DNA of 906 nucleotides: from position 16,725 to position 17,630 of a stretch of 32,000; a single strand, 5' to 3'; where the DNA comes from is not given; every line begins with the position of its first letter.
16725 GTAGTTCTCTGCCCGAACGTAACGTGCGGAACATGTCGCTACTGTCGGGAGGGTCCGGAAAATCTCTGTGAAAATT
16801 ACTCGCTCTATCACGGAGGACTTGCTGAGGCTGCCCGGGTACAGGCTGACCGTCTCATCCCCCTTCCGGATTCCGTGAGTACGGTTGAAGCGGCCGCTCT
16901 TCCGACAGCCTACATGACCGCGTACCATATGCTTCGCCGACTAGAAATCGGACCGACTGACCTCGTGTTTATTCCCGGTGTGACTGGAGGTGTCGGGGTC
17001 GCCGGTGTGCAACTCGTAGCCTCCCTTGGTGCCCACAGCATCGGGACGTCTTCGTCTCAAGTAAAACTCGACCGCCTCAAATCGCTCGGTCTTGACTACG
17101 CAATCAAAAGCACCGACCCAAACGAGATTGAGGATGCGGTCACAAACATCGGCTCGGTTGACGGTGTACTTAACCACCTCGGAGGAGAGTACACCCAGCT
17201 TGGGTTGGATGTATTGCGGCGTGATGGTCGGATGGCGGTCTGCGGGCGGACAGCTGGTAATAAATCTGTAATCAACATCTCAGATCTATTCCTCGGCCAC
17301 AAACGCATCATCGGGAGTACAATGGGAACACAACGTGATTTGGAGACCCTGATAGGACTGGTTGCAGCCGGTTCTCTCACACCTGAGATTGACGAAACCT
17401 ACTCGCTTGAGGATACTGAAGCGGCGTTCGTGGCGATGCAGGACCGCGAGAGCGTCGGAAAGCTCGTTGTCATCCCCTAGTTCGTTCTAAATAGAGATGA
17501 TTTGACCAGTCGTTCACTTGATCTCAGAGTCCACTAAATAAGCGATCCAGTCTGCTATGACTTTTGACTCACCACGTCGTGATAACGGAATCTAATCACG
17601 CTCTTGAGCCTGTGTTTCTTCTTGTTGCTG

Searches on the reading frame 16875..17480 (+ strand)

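Call 10: search_protein_families(library=pfam, proteins=[window:16875-17480:+], max_evalue=0.01)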
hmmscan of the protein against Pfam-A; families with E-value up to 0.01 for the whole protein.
window:16875-17480:+ (201 aa): 2 families
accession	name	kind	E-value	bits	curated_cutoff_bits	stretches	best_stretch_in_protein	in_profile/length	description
PF00107.32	ADH_zinc_N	-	5.6e-22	78.5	31.8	1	39-164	1-128/129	Zinc-binding dehydrogenase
PF13602.12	ADH_zinc_N_2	-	1.4e-16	62.1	27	1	71-199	1-134/134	Zinc-binding dehydrogenase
